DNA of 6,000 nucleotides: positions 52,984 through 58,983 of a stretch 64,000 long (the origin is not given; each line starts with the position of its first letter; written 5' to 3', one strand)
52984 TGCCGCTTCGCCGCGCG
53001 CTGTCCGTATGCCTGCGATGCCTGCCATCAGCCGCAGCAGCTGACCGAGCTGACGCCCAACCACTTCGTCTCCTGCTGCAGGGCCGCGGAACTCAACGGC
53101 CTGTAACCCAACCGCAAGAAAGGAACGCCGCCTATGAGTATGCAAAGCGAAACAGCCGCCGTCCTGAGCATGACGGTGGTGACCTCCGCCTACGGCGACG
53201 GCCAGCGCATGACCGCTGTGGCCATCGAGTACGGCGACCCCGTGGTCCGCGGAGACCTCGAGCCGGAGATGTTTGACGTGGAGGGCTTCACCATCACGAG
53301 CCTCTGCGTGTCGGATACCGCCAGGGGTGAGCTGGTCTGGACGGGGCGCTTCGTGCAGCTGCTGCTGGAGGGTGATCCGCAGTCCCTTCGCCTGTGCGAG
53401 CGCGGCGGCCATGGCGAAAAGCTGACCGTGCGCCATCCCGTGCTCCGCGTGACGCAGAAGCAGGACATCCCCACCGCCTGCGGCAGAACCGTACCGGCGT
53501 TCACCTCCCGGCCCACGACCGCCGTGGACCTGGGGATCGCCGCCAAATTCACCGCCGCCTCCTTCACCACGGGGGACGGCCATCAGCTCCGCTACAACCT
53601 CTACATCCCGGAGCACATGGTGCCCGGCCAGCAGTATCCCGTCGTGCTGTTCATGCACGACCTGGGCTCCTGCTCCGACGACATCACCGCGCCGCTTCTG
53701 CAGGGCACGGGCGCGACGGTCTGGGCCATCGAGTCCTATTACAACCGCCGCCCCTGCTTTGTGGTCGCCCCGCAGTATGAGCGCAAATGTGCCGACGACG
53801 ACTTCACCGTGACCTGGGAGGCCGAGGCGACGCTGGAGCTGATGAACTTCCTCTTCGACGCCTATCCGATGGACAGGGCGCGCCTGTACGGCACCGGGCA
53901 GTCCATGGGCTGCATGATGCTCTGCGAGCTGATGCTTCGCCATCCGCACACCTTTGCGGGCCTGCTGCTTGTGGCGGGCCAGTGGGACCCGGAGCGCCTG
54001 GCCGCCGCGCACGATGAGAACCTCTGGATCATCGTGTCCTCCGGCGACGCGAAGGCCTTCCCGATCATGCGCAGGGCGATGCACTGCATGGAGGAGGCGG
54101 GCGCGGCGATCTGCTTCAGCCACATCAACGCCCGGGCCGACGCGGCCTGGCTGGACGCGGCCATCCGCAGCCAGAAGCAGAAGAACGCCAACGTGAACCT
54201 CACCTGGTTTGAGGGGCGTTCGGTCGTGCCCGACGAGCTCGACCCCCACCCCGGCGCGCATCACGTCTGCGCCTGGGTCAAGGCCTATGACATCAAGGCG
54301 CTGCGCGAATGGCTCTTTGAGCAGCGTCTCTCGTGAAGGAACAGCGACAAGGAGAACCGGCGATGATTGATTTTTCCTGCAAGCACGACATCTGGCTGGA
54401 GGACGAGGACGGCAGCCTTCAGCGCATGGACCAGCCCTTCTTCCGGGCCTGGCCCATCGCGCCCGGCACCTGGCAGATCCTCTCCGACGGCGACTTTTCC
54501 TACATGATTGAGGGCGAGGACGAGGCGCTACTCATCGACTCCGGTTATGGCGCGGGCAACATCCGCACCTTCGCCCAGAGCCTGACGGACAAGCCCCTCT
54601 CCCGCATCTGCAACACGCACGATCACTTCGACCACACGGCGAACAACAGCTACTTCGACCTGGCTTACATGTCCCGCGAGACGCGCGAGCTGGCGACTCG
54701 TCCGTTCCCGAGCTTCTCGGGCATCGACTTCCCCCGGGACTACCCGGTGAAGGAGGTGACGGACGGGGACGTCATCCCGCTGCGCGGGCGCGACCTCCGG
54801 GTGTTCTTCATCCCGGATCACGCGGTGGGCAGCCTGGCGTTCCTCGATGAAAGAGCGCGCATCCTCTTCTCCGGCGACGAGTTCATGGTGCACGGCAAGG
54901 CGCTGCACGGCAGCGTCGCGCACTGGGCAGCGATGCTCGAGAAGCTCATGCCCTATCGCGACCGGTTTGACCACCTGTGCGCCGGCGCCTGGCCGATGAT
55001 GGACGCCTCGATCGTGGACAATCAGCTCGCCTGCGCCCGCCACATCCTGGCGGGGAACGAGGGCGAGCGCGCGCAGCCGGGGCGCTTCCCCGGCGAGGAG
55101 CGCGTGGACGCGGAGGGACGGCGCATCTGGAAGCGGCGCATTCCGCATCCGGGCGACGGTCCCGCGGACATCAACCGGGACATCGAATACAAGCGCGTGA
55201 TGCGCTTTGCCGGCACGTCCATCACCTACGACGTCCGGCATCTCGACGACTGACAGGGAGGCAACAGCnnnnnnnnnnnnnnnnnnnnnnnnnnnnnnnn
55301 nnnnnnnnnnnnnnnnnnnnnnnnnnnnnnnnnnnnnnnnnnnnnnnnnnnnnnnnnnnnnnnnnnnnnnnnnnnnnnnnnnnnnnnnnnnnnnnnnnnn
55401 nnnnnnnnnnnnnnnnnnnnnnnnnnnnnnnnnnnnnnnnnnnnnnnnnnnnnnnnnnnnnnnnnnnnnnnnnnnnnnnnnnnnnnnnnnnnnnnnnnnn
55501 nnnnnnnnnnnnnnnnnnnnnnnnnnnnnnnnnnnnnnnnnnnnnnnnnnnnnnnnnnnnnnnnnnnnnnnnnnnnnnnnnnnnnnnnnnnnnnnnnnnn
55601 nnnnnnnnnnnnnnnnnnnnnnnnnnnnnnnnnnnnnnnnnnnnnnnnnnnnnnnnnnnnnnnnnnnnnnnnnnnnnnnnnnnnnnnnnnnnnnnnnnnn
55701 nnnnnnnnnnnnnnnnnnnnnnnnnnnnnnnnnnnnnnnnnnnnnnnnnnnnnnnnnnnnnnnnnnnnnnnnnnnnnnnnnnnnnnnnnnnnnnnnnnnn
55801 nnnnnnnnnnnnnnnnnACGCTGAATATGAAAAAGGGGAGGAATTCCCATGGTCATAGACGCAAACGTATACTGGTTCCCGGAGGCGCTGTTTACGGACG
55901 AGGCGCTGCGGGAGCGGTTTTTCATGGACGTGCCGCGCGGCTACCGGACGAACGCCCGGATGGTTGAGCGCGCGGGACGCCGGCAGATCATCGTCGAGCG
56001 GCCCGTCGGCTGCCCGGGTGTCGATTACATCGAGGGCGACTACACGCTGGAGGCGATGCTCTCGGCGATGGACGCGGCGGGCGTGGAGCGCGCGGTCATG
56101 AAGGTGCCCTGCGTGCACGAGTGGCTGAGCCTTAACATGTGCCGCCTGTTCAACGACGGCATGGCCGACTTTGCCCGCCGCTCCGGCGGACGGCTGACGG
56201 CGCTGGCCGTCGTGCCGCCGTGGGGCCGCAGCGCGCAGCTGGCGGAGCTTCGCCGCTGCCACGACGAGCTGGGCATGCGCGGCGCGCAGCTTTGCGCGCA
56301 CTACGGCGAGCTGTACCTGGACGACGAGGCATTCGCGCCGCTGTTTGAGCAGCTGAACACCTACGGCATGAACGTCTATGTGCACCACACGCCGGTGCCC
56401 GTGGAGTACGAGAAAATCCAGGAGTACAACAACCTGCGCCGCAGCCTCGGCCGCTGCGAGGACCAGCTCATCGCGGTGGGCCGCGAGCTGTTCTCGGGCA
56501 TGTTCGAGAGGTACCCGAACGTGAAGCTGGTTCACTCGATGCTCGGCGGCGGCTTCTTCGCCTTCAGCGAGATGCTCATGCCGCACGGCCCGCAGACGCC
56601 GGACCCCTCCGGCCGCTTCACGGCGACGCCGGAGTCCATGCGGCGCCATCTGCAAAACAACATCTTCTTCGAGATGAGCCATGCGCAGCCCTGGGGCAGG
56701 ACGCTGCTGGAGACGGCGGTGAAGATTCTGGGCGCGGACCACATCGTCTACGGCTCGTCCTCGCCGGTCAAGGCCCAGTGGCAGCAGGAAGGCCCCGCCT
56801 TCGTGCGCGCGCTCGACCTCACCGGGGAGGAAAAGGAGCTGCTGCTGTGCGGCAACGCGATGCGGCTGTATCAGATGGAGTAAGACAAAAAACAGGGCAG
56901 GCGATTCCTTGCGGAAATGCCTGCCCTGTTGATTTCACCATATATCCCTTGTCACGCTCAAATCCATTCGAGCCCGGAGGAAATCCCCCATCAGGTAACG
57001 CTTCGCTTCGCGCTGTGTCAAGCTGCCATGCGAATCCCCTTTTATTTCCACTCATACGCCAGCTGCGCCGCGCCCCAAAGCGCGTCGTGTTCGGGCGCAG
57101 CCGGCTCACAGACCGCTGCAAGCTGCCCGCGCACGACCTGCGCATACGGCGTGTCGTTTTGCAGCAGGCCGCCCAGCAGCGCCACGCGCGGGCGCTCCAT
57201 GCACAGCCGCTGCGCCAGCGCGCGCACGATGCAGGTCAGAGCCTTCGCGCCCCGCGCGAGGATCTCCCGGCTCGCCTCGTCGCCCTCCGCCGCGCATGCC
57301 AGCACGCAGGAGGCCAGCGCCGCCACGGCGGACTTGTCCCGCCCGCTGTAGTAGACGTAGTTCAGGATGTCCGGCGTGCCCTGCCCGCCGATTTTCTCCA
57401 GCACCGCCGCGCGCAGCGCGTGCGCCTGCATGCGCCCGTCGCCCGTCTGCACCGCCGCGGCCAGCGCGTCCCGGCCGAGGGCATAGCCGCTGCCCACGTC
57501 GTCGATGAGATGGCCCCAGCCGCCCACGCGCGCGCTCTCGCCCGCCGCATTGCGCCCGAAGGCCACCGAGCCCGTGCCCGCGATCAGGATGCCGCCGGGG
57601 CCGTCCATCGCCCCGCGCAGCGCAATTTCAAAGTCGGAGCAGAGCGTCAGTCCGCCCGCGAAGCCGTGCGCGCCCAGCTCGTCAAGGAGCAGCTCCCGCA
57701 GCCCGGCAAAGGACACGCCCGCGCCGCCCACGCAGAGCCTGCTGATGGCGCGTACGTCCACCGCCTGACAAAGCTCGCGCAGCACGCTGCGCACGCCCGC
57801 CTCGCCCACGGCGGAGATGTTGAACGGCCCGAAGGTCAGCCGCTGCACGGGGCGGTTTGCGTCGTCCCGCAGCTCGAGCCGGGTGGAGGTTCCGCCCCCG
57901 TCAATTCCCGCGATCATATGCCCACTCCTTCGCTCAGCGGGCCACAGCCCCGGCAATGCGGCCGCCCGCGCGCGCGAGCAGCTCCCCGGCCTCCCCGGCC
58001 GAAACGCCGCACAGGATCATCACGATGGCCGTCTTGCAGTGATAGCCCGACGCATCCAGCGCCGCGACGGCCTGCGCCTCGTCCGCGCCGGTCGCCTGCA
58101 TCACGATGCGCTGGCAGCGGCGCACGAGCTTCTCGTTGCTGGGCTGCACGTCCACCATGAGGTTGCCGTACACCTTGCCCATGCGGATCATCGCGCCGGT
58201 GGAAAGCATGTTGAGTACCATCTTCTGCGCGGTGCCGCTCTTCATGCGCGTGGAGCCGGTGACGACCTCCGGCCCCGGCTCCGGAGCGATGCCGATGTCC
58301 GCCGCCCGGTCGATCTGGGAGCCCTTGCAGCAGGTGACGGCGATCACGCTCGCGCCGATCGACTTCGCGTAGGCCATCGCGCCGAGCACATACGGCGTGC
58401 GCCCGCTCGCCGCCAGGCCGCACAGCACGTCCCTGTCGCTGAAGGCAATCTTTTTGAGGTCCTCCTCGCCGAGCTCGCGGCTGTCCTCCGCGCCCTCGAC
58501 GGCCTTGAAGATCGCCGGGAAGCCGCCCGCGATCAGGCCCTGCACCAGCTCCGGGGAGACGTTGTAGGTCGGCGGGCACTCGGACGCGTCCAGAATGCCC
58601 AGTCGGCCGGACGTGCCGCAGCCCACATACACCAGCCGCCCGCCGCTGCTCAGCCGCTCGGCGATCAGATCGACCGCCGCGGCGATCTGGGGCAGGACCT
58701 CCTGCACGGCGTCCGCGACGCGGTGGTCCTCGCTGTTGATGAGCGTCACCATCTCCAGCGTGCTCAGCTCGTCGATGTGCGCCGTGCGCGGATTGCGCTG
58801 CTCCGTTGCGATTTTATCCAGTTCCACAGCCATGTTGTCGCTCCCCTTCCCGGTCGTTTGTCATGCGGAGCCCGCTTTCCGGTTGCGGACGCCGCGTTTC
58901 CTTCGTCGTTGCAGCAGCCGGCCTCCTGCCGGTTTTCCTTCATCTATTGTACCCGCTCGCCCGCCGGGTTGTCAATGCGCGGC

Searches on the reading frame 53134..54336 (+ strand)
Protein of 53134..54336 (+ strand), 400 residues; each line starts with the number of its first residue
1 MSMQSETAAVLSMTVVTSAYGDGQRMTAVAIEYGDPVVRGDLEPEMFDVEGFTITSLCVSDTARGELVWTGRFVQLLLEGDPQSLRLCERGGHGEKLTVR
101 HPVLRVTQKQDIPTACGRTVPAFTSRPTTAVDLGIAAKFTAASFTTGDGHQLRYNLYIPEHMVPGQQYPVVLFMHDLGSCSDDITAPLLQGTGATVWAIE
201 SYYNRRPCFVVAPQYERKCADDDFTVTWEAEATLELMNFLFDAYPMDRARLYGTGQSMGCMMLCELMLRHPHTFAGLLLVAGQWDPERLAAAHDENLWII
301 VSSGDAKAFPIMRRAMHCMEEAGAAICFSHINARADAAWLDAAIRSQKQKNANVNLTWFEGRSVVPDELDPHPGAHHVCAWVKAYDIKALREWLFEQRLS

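Call 71: search_protein_families(library=pfam, proteins=[window:53134-54336:+], max_evalue=0.00001)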
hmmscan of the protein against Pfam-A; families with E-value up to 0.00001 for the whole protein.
window:53134-54336:+ (400 aa): 1 family
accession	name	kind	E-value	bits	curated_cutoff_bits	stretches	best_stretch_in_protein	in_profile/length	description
PF18435.7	EstA_Ig_like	-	8.1e-14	52.2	26.7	1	12-120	1-119/120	Esterase Ig-like N-terminal domain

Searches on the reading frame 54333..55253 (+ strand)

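Call 71: search_protein_families(library=pfam, proteins=[window:54333-55253:+], max_evalue=0.00001)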
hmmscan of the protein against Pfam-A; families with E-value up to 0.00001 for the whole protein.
window:54333-55253:+ (306 aa): 1 family
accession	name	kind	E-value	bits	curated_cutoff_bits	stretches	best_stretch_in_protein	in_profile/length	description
PF00753.33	Lactamase_B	-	1e-19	71.7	22.7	1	56-194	8-161/196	Metallo-beta-lactamase superfamily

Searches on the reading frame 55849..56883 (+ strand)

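Call 71: search_protein_families(library=pfam, proteins=[window:55849-56883:+], max_evalue=0.00001)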
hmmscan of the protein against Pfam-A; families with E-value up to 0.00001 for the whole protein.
window:55849-56883:+ (344 aa): 1 family
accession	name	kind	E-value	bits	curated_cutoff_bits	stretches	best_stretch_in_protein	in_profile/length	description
PF04909.20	Amidohydro_2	-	2e-23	84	26.4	1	94-341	58-287/289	Amidohydrolase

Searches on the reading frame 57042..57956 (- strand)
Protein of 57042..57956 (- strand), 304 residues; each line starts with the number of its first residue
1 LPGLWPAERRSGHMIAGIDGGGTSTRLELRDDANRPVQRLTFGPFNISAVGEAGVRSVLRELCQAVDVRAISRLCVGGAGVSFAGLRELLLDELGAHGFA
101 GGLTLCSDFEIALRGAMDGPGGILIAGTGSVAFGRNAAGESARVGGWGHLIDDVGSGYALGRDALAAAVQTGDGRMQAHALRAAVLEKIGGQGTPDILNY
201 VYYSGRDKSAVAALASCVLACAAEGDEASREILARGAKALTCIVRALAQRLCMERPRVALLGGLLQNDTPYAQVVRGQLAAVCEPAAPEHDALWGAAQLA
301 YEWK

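Call 72: search_protein_families(library=pfam, proteins=[window:57042-57956:-], max_evalue=0.01)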
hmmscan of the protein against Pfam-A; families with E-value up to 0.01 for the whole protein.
window:57042-57956:- (304 aa): 1 family
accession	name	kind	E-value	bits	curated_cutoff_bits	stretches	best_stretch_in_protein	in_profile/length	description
PF01869.26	BcrAD_BadFG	-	4.4e-29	102.3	31.5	1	17-300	2-271/271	BadF/BadG/BcrA/BcrD ATPase family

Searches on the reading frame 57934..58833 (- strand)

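Call 72: search_protein_families(library=pfam, proteins=[window:57934-58833:-], max_evalue=0.01)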
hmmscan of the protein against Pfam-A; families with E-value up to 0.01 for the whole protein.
window:57934-58833:- (299 aa): 6 families
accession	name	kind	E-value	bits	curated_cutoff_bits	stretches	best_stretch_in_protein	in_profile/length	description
PF22645.1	GKRP_SIS_N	-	3.1e-21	75.7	27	1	49-156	1-112/113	Glucokinase regulatory protein N-terminal SIS domain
PF13580.11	SIS_2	-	1.1e-11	45.3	27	1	43-167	14-137/138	SIS domain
PF01380.27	SIS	-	5.6e-09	36.3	25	1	132-210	52-128/131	SIS domain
PF22198.1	GKRP_SIS_2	-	3.4e-07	30.6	27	1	49-110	6-67/191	Glucokinase regulatory protein, second SIS domain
PF20741.3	GKRP-like_C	-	4.9e-06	27.4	27.7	1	224-266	2-44/100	C-terminal lid domain of glucokinase regulatory protein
PF14555.12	UBA_4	-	0.0019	18.4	21.8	0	245-270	8-33/43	UBA-like domain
